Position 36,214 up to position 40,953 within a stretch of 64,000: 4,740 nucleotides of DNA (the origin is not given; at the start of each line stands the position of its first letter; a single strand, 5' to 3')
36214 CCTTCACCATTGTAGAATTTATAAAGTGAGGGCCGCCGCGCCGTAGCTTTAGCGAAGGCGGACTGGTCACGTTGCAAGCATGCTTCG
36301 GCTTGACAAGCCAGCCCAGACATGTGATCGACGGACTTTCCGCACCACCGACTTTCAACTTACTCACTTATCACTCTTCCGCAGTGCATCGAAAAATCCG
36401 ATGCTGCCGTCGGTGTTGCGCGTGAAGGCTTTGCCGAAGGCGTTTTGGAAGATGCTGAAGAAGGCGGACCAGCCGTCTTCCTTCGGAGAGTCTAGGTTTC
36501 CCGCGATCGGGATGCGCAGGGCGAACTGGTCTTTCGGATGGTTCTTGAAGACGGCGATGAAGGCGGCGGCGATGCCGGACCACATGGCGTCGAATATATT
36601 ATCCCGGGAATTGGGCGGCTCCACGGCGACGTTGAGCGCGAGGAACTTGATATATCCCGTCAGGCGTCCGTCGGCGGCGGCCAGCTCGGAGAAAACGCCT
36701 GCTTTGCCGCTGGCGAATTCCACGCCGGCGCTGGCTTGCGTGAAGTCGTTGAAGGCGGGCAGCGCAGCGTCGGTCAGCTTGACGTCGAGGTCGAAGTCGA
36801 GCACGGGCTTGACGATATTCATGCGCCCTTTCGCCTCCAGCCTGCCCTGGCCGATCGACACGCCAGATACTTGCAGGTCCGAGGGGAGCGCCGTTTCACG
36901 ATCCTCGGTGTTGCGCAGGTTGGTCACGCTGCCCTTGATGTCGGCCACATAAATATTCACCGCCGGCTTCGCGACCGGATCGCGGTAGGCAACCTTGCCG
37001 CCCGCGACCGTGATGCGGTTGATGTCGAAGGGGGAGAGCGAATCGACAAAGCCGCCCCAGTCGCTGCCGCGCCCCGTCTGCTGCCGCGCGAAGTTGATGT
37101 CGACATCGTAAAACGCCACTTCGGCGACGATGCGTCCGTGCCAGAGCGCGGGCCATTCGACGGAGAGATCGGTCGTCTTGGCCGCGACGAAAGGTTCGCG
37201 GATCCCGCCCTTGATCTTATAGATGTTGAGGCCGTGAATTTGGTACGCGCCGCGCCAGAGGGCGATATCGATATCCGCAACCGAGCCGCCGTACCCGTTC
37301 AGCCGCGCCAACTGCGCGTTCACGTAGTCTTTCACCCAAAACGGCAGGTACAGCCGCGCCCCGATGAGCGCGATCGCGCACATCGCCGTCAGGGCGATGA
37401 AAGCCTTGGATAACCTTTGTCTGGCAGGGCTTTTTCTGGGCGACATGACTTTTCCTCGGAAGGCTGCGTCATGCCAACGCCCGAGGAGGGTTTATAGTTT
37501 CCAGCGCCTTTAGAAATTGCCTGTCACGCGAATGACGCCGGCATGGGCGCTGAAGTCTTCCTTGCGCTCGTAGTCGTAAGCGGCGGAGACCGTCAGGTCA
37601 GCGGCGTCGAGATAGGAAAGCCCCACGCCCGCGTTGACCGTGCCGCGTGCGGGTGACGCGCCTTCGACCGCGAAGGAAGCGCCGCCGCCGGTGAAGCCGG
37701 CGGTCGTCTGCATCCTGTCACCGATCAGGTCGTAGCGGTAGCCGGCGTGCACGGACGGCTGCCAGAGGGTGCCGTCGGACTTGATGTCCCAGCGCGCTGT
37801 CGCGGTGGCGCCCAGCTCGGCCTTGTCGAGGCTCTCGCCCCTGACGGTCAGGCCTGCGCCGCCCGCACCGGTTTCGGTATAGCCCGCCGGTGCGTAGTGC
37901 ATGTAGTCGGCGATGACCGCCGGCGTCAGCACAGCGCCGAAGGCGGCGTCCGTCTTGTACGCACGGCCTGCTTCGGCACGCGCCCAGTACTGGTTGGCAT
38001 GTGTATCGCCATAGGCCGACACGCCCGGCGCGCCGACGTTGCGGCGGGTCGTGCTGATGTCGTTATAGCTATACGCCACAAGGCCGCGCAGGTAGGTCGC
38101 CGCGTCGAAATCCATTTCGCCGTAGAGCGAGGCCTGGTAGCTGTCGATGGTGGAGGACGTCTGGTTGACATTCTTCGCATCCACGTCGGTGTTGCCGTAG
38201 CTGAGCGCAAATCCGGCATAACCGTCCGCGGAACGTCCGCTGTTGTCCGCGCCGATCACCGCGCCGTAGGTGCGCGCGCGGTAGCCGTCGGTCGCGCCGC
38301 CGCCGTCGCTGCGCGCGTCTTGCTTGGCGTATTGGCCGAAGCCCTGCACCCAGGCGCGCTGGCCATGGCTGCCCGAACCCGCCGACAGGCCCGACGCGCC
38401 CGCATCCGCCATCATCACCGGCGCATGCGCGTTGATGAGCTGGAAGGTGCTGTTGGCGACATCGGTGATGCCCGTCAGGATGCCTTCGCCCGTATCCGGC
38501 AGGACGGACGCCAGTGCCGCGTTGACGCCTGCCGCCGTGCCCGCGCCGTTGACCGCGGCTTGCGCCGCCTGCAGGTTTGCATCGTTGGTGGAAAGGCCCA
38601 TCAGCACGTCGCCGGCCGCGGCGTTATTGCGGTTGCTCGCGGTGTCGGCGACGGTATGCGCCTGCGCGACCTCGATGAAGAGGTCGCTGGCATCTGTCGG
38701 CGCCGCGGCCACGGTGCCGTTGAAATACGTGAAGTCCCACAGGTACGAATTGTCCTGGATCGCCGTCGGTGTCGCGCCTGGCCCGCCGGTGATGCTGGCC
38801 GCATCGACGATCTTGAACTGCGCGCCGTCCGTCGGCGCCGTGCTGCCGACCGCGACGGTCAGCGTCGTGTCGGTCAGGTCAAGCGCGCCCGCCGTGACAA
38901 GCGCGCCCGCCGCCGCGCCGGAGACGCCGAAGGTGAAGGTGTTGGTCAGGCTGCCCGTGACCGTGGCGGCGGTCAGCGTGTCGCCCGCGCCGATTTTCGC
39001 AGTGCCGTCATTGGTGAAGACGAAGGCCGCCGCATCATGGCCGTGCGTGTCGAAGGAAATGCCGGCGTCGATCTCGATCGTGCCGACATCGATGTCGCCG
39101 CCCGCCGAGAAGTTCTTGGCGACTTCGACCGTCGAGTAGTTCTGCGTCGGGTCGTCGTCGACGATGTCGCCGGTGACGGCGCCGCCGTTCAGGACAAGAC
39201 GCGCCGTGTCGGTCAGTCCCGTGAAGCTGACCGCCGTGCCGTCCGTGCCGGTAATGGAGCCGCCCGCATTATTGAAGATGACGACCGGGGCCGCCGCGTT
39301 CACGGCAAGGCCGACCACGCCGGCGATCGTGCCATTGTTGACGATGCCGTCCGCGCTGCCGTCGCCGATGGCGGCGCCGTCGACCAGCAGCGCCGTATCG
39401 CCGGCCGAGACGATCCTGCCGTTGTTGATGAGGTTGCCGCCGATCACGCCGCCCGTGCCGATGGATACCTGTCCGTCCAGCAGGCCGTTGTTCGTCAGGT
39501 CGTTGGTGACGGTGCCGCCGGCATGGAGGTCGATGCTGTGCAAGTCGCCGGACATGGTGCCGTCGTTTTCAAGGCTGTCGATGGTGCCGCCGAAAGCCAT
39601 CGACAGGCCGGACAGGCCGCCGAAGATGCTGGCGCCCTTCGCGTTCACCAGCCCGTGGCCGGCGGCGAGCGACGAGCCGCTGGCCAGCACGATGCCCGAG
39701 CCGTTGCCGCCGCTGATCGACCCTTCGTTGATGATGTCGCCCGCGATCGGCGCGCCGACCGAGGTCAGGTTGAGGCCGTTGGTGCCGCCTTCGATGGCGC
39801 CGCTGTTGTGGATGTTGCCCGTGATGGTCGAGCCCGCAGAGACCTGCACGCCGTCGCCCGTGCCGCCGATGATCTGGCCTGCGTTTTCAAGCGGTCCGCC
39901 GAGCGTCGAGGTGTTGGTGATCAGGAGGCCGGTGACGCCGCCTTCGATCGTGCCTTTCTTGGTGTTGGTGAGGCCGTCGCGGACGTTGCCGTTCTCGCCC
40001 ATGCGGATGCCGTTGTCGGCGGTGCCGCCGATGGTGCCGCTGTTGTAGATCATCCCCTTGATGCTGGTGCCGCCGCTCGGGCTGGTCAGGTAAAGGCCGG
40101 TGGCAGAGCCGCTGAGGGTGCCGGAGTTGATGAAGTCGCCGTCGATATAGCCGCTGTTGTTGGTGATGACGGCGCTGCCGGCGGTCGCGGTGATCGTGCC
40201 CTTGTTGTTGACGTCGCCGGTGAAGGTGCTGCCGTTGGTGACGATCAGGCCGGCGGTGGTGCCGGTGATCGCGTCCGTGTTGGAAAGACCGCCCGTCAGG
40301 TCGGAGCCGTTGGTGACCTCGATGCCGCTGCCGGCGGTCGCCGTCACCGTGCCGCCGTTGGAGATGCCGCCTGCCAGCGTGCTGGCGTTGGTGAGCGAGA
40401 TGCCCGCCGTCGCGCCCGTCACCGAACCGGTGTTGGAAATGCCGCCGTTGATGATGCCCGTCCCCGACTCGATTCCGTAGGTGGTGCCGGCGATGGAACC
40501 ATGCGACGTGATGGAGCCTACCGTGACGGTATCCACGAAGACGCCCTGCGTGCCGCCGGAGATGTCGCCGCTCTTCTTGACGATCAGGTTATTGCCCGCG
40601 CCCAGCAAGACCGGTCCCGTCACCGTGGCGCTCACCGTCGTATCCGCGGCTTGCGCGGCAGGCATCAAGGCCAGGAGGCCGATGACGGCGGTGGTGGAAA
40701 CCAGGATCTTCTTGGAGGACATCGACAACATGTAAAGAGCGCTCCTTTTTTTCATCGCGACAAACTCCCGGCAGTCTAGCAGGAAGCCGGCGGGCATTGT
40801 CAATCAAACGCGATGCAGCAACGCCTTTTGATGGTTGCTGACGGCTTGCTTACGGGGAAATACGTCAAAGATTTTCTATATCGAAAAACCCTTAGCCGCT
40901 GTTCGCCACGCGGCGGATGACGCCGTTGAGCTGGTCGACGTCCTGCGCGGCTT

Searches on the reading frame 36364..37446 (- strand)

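Call 65: search_protein_families(library=pfam, proteins=[window:36364-37446:-], max_evalue=0.0001)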
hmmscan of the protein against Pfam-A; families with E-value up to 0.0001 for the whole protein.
window:36364-37446:- (360 aa): 1 family
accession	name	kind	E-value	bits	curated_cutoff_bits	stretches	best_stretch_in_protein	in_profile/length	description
PF05359.17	DUF748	-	4.4e-31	108.2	50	2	139-268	668-793/1037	Domain of Unknown Function (DUF748)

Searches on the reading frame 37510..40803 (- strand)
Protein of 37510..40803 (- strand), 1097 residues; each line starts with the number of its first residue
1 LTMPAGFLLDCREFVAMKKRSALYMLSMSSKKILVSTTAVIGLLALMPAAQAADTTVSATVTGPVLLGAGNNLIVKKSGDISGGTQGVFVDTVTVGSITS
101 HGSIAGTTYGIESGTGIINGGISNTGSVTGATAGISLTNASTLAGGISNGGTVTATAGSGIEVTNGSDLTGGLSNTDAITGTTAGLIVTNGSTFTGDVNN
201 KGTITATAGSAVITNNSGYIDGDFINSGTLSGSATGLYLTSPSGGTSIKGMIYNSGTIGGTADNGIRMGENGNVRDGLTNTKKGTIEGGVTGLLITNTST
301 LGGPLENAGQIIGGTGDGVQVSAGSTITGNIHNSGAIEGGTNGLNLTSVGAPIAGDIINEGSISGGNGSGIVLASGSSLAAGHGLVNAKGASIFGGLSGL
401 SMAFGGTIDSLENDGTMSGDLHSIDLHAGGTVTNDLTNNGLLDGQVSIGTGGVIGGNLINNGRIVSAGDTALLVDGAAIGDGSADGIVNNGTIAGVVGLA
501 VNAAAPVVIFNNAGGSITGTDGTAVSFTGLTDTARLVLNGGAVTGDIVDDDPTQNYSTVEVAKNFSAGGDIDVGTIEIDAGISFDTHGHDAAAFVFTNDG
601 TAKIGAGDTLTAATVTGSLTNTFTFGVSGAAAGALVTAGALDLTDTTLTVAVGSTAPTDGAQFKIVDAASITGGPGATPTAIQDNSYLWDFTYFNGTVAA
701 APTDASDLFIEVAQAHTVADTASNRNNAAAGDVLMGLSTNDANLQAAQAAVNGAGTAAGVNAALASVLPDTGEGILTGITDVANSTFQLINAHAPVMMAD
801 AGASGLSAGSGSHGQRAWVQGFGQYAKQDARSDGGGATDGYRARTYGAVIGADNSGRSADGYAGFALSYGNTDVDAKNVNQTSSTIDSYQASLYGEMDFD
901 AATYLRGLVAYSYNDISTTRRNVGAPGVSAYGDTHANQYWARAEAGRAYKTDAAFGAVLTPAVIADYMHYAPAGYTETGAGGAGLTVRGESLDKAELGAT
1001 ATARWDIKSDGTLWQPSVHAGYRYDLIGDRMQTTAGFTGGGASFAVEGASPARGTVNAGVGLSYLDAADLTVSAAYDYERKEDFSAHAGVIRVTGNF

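Call 65: search_protein_families(library=pfam, proteins=[window:37510-40803:-], max_evalue=0.0001)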
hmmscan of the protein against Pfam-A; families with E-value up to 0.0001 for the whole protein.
window:37510-40803:- (1097 aa): 1 family
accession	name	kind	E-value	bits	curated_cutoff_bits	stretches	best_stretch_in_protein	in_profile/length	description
PF03797.25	Autotransporter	-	3.5e-42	145.3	26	1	817-1077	1-255/255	Autotransporter beta-domain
